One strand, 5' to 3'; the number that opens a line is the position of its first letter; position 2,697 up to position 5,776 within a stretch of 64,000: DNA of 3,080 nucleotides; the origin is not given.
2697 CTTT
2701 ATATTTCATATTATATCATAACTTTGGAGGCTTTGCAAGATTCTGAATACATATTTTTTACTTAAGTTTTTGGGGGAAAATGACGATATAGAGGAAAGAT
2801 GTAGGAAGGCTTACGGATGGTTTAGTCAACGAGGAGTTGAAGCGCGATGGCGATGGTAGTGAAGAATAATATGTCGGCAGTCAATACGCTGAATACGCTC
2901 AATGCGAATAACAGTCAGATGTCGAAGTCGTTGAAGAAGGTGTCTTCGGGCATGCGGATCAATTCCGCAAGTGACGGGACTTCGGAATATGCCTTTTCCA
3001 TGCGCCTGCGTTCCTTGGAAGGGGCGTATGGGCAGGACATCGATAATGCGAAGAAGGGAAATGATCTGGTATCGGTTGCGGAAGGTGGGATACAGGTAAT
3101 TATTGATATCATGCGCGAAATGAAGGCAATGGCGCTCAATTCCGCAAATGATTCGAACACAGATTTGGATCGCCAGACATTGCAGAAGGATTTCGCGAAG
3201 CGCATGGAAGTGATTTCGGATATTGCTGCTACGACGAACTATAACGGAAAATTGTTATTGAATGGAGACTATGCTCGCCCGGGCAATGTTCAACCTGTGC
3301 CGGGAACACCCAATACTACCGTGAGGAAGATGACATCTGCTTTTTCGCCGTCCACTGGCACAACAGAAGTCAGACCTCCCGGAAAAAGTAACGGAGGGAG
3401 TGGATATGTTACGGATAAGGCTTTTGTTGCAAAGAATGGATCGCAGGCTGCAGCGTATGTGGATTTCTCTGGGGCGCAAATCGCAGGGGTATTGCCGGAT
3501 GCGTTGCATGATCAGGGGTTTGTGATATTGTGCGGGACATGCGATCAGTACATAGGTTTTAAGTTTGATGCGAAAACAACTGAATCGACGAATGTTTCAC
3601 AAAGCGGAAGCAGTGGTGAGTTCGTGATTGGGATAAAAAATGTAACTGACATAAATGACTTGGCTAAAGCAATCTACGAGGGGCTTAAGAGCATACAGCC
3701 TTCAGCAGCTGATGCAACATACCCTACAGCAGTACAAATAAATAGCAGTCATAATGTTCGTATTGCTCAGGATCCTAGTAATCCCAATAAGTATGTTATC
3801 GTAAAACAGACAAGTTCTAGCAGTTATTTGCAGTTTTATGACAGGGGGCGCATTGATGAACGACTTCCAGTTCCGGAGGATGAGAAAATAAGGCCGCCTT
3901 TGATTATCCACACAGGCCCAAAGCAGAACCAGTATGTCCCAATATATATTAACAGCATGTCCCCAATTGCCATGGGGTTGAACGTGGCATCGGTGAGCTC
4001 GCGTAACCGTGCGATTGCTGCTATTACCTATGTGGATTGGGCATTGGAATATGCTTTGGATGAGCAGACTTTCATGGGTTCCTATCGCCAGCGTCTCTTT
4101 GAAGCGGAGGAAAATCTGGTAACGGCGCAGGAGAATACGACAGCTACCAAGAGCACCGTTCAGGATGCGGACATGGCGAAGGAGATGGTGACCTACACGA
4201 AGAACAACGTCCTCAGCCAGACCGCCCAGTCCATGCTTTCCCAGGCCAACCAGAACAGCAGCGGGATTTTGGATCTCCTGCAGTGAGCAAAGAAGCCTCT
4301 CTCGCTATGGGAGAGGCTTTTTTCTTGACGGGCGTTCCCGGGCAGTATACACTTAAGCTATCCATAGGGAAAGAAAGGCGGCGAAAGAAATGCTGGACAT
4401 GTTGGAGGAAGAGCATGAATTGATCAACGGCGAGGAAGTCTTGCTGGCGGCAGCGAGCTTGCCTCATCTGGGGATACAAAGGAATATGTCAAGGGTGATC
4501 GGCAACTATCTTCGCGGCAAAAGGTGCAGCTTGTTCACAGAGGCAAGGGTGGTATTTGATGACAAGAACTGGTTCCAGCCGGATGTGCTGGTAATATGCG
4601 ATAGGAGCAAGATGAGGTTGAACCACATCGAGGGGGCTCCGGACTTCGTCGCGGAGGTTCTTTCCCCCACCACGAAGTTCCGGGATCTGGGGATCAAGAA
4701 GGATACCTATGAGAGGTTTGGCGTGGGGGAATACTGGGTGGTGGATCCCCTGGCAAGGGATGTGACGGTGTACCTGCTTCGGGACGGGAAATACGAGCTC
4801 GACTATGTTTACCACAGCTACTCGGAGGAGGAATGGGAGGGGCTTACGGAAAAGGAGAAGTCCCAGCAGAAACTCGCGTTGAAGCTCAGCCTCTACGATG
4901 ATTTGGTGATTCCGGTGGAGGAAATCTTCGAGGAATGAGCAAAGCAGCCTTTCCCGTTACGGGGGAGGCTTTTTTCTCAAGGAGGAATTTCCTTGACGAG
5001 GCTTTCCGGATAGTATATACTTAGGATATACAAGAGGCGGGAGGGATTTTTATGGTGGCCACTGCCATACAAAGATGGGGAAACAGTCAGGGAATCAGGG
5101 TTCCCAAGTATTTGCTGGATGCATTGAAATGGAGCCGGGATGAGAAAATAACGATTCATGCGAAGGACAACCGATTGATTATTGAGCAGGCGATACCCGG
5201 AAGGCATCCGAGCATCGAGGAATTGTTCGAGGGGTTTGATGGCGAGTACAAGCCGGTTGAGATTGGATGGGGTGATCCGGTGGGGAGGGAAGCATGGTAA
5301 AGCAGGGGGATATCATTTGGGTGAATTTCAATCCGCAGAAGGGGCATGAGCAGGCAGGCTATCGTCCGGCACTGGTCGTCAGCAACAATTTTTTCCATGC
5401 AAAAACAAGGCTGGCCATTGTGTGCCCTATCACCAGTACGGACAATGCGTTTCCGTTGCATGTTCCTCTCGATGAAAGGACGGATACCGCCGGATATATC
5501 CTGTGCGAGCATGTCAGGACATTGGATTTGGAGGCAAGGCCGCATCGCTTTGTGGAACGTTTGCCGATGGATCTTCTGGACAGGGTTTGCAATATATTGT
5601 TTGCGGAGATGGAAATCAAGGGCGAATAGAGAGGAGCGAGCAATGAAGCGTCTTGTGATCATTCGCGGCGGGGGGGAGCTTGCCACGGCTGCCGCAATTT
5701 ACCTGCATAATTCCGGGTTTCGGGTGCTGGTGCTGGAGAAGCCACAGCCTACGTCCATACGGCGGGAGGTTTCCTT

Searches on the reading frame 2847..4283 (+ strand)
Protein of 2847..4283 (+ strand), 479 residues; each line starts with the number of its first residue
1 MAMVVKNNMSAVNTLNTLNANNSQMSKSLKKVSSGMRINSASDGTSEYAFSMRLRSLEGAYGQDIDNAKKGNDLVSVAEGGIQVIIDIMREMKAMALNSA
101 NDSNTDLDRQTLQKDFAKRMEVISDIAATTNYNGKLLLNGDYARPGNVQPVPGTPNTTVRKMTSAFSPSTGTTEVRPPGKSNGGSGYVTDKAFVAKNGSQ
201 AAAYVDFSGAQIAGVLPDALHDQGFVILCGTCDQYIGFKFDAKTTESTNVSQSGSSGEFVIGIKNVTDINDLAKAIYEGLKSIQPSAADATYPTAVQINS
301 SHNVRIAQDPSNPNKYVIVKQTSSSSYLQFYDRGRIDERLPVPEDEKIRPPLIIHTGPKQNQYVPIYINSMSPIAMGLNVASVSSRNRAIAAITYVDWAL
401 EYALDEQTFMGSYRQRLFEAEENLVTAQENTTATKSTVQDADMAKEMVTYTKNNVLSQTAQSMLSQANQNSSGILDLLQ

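Call 10: find_encoding_contigs(protein=window:2847-4283:+, flank=6000, max_places=10)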
Protein window:2847-4283:+ (479 aa): 1 contig read that carries it; 1 place shown.
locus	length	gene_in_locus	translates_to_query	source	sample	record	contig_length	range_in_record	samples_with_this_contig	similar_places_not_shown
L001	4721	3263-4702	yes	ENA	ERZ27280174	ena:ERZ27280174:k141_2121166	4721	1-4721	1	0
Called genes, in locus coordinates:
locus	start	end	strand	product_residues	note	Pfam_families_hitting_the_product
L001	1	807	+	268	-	?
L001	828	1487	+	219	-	PF04055:Radical_SAM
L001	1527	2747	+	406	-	PF21129:TibC_1st, PF01075:Glyco_transf_9 (weak)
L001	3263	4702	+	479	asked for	PF00669:Flagellin_N, PF00700:Flagellin_C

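Call 31: search_protein_families(library=pfam, proteins=[window:2847-4283:+])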
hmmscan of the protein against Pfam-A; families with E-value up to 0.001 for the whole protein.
window:2847-4283:+ (479 aa): 2 families
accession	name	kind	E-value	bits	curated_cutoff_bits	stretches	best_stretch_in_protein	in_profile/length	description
PF00669.25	Flagellin_N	-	8.2e-30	104.1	26.6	1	5-141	1-137/139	Bacterial flagellin N-terminal helical region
PF00700.27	Flagellin_C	-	5.7e-17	62.3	23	1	394-478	2-86/86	Bacterial flagellin C-terminal helical region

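Call 41: find_homologous_proteins(query=window:2847-4283:+, max_evalue=1e-40)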
Query window:2847-4283:+ (479 aa): 4512 proteins with E <= 1e-40 among 8000 candidates; the best 120 are listed.
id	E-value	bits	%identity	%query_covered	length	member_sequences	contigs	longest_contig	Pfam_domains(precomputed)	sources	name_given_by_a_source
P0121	2.4e-238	809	77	100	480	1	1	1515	PF00700.28,PF00669.26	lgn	-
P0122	1.5e-126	441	46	100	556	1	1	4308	PF00700.28,PF00669.26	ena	-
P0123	1.9e-126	440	46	100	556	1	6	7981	PF00700.28,PF00669.26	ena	-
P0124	2.0e-125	437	46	100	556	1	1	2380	PF00700.28,PF00669.26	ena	-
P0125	1.5e-124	434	46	100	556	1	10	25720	PF00700.28,PF00669.26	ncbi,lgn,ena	-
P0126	2.2e-124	434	46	100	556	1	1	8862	PF00700.28,PF00669.26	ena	-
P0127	7.4e-123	429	47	100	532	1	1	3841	PF00700.28,PF00669.26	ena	-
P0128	9.6e-120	418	45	100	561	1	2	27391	PF00700.28,PF00669.26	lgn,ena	-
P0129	3.0e-117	410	46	100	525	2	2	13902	PF00700.28,PF00669.26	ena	-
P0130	2.1e-116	407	49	100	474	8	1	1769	PF00700.28,PF00669.26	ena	-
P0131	3.1e-116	407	45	100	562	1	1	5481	PF00700.28,PF00669.26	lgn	-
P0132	5.4e-116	406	49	100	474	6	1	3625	PF00700.28,PF00669.26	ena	-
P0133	1.7e-115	404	48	100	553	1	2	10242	PF00700.28,PF00669.26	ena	-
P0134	4.0e-115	403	48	100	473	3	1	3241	PF00700.28,PF00669.26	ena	-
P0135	6.3e-114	399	42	100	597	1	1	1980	PF00700.28,PF00669.26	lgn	-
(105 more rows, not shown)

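Call 42: find_encoding_contigs(protein=P0125, flank=3000, max_places=10)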
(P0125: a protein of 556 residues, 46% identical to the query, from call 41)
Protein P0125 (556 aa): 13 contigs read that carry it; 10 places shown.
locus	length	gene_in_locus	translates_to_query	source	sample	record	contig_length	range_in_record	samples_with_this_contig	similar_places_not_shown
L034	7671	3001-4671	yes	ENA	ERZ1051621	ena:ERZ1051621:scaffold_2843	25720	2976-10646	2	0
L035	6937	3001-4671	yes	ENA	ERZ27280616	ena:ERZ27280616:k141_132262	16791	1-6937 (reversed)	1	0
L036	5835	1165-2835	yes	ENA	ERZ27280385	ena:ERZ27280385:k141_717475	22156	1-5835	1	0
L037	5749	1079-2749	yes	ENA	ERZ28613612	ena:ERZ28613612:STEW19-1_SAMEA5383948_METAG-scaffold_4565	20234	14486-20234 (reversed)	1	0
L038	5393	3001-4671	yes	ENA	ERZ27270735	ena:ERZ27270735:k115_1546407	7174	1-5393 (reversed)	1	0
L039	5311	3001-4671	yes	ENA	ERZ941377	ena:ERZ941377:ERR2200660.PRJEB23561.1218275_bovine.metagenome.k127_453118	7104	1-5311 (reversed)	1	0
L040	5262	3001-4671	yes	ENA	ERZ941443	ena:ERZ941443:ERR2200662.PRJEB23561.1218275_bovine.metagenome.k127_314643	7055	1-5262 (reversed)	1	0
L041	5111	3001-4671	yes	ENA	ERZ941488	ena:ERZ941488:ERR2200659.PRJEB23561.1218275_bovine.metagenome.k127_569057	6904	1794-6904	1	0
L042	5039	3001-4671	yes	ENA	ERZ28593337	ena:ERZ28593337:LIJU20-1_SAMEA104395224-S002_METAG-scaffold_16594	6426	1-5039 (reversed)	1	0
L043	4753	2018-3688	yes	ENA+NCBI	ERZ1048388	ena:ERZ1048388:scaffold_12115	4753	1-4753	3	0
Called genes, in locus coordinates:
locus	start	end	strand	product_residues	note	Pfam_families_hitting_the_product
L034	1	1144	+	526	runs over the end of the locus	PF00669:Flagellin_N, PF00700:Flagellin_C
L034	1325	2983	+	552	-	PF00669:Flagellin_N, PF00700:Flagellin_C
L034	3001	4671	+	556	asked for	PF00669:Flagellin_N, PF00700:Flagellin_C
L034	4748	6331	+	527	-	PF09820:AAA-ATPase_like, PF08011:PDDEXK_9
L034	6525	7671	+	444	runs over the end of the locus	PF00669:Flagellin_N, PF00700:Flagellin_C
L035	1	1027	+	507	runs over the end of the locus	PF00669:Flagellin_N, PF00700:Flagellin_C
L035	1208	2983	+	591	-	PF00669:Flagellin_N, PF00700:Flagellin_C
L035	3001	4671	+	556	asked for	PF00669:Flagellin_N, PF00700:Flagellin_C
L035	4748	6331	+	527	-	PF09820:AAA-ATPase_like, PF08011:PDDEXK_9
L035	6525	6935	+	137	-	?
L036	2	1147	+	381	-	?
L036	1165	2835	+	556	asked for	PF00669:Flagellin_N, PF00700:Flagellin_C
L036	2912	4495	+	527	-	PF09820:AAA-ATPase_like, PF08011:PDDEXK_9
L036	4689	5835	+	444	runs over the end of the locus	PF00669:Flagellin_N, PF00700:Flagellin_C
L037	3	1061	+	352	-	?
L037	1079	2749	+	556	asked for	PF00669:Flagellin_N, PF00700:Flagellin_C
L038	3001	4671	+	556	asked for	PF00669:Flagellin_N, PF00700:Flagellin_C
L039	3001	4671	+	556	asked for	PF00669:Flagellin_N, PF00700:Flagellin_C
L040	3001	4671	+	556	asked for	PF00669:Flagellin_N, PF00700:Flagellin_C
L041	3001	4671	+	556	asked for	PF00669:Flagellin_N, PF00700:Flagellin_C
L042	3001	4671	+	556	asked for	PF00669:Flagellin_N, PF00700:Flagellin_C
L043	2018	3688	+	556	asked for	PF00669:Flagellin_N, PF00700:Flagellin_C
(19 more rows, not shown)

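Call 43: find_encoding_contigs(protein=P0128, flank=3000, max_places=6)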
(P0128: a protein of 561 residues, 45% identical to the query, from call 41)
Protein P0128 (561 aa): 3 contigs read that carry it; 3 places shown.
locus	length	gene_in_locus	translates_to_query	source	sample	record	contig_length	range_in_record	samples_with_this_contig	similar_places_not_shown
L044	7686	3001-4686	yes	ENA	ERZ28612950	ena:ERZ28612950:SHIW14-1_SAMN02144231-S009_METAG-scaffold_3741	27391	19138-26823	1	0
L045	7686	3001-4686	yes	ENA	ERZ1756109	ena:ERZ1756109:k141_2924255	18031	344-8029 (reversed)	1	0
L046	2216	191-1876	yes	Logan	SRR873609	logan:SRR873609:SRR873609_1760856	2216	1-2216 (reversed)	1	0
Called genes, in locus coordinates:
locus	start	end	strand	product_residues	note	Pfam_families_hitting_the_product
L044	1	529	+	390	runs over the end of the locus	PF14659:Phage_int_SAM_3, PF22022:Phage_int_M (weak), PF00589:Phage_integrase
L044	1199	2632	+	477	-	PF01637:ATPase_2, PF13191:AAA_16 (faint), PF13173:AAA_14, PF13401:AAA_22 (faint), PF03008:DUF234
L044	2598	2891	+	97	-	-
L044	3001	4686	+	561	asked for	PF00669:Flagellin_N, PF00700:Flagellin_C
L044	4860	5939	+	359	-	-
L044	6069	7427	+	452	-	PF03023:MurJ, PF01554:MatE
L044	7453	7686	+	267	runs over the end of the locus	?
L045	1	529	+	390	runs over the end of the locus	PF14659:Phage_int_SAM_3, PF22022:Phage_int_M (weak), PF00589:Phage_integrase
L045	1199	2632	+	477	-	PF01637:ATPase_2, PF13191:AAA_16 (faint), PF13173:AAA_14, PF13401:AAA_22 (faint), PF03008:DUF234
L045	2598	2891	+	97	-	-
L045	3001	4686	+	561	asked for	PF00669:Flagellin_N, PF00700:Flagellin_C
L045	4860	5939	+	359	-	-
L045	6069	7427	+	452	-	PF03023:MurJ, PF01554:MatE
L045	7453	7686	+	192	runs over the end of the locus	?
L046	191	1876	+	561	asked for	PF00669:Flagellin_N, PF00700:Flagellin_C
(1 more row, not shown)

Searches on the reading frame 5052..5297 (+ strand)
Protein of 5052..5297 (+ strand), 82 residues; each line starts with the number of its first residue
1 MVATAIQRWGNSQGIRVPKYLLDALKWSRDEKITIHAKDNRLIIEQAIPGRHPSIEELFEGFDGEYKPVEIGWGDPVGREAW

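Call 31: search_protein_families(library=pfam, proteins=[window:5052-5297:+])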
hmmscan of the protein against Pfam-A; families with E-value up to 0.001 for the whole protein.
window:5052-5297:+ (82 aa): 1 family
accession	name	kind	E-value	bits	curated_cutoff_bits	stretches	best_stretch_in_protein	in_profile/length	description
PF04014.23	MazE_antitoxin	-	1.2e-06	28.8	24.7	1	6-45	1-41/48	Antidote-toxin recognition MazE, bacterial antitoxin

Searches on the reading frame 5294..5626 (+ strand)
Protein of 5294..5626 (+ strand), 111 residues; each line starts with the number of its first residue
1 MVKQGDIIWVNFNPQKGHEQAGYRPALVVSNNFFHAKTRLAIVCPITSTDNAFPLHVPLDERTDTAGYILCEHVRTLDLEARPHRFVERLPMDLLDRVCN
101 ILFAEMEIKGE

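Call 31: search_protein_families(library=pfam, proteins=[window:5294-5626:+])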
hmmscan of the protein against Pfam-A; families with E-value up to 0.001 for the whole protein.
window:5294-5626:+ (111 aa): 1 family
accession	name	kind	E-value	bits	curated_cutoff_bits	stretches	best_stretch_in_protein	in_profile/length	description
PF02452.23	PemK_toxin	-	7.7e-29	100.5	23.1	1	3-102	1-105/109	PemK-like, MazF-like toxin of type II toxin-antitoxin system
